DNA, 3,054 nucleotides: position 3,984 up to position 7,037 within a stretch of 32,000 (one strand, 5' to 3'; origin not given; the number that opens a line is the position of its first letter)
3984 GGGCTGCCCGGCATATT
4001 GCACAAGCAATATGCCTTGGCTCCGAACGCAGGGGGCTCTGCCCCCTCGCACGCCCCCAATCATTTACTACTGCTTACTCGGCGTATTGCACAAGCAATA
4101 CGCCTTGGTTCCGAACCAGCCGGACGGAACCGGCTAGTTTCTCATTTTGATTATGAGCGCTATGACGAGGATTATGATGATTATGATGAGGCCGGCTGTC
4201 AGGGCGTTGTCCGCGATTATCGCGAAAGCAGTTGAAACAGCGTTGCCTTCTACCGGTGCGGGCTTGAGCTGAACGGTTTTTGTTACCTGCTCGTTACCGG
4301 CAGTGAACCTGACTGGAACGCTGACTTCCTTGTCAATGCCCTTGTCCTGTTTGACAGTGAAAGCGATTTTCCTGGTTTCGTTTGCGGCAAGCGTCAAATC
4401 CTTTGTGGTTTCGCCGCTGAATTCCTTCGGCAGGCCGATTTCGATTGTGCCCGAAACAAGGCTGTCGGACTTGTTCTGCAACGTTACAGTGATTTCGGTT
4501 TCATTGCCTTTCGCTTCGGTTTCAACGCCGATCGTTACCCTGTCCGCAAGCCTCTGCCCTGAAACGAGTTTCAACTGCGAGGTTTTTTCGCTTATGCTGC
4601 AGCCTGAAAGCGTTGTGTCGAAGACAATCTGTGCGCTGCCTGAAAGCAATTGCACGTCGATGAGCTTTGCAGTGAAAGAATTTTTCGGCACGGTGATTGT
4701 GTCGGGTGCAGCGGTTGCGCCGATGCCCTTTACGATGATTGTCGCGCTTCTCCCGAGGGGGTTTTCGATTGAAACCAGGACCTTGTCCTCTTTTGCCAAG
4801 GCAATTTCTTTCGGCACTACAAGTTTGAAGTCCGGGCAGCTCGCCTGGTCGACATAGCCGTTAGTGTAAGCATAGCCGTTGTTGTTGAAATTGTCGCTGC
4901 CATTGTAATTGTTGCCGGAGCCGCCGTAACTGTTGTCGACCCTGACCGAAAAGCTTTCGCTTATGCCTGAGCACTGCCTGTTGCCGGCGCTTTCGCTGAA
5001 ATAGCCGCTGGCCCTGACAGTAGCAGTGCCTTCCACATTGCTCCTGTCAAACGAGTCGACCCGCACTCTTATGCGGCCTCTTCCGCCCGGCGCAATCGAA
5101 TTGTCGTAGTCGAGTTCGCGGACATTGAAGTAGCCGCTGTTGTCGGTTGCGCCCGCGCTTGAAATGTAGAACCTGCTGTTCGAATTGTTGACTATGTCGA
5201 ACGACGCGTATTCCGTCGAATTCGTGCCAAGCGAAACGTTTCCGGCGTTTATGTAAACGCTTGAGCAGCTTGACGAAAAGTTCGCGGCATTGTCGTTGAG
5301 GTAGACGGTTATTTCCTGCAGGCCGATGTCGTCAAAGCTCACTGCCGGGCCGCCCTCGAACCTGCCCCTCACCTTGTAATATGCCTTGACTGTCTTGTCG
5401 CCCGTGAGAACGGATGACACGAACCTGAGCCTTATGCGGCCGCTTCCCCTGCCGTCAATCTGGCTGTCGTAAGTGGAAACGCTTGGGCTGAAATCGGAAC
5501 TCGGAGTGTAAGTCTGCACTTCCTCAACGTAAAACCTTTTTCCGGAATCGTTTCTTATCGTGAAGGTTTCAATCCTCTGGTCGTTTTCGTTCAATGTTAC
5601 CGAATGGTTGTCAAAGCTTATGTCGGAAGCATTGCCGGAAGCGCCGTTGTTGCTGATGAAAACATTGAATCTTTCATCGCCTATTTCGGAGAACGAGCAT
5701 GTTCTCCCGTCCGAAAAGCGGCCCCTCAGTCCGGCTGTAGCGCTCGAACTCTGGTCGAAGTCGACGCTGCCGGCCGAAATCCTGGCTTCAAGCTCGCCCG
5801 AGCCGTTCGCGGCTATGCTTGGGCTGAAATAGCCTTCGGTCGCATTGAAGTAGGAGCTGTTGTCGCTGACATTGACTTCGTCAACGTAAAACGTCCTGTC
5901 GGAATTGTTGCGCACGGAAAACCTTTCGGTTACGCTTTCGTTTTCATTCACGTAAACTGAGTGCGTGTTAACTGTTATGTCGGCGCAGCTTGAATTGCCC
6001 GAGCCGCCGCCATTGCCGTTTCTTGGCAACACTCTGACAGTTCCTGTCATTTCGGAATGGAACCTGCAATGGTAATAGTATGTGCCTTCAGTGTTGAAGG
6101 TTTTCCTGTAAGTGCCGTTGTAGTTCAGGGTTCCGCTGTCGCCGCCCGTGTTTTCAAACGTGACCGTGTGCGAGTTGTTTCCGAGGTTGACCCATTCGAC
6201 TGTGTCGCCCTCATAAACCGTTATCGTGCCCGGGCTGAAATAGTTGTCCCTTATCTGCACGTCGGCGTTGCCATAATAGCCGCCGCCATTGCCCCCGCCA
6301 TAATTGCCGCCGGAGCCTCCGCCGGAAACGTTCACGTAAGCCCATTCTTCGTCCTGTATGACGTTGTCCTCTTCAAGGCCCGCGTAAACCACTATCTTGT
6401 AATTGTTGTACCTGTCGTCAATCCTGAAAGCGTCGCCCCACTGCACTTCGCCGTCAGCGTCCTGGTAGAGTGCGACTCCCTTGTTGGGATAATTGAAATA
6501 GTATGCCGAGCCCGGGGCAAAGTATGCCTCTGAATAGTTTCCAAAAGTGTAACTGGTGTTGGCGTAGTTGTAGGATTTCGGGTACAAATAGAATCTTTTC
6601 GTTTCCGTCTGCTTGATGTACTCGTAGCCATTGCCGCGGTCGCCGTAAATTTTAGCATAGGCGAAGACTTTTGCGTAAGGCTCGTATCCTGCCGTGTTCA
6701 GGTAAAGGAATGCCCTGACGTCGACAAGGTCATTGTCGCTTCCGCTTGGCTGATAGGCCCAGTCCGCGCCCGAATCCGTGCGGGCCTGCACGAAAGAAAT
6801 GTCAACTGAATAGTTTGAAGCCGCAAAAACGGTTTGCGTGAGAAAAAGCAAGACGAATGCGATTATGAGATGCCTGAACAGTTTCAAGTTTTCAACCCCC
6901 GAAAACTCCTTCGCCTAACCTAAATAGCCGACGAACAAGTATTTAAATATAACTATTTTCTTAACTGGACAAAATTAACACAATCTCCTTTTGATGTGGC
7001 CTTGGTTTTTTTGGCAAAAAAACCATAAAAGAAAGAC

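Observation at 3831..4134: Three copies of a modular double-hairpin repeat packed between the two surface-protein genes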

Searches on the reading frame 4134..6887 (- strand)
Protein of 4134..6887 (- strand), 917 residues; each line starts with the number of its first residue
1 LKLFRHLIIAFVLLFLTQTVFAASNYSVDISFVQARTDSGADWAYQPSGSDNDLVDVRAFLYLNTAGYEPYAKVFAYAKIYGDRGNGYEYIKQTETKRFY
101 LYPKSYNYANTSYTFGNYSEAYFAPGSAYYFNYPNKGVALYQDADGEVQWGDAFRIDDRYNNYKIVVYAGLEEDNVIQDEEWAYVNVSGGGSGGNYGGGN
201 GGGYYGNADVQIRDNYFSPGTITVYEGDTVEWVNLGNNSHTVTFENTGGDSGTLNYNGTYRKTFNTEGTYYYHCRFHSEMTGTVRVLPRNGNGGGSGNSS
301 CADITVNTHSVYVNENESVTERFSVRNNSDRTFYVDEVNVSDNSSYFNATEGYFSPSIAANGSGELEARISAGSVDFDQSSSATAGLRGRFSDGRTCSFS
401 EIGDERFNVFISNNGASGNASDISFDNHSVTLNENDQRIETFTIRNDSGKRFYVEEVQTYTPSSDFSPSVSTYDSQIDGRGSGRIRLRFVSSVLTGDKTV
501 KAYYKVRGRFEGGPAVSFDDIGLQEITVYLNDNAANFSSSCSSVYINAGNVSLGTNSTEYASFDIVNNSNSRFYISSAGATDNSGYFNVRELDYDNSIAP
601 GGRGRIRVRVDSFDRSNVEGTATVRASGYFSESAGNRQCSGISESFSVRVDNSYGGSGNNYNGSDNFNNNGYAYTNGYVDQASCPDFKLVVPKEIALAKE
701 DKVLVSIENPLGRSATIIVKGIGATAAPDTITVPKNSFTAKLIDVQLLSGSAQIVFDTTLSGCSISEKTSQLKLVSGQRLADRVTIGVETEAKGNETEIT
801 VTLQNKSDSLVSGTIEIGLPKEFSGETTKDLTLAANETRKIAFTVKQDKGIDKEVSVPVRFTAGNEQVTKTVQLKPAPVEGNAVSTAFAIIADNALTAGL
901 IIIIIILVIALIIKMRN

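Call 14: search_protein_families(library=pfam, proteins=[window:4134-6887:-], max_evalue=0.001)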
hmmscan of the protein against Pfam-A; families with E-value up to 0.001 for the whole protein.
window:4134-6887:- (917 aa): 3 families
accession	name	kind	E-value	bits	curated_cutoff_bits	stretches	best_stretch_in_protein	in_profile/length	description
PF13473.12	Cupredoxin_1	-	5.6e-08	33.2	27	1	209-284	24-102/104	Cupredoxin-like domain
PF00127.26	Copper-bind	-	1.8e-06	28.7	21.2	1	211-286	8-98/99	Copper binding proteins, plastocyanin/azurin family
PF07610.17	DUF1573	-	0.00076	19.9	26.1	0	554-624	14-81/98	Protein of unknown function (DUF1573)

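Call 19: find_encoding_contigs(protein=window:4137-6887:-, flank=10000, max_places=10)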
Protein seq(917 aa) (917 aa): 2 contigs read that carry it; 2 places shown.
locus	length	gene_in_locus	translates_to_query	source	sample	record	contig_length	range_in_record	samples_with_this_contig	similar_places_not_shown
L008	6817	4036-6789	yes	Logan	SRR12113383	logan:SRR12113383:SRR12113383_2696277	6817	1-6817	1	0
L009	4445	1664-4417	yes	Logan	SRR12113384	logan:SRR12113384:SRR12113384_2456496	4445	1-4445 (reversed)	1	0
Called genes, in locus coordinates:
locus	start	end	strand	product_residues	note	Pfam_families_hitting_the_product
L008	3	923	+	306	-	?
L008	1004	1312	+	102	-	PF00338:Ribosomal_S10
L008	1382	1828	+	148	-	PF02502:LacAB_rpiB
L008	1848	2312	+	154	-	PF01951:Archease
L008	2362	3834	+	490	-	PF01139:RtcB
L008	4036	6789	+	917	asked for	PF00127:Copper-bind (weak), PF13473:Cupredoxin_1 (weak)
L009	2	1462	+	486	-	?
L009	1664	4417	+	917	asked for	PF00127:Copper-bind (weak), PF13473:Cupredoxin_1 (weak)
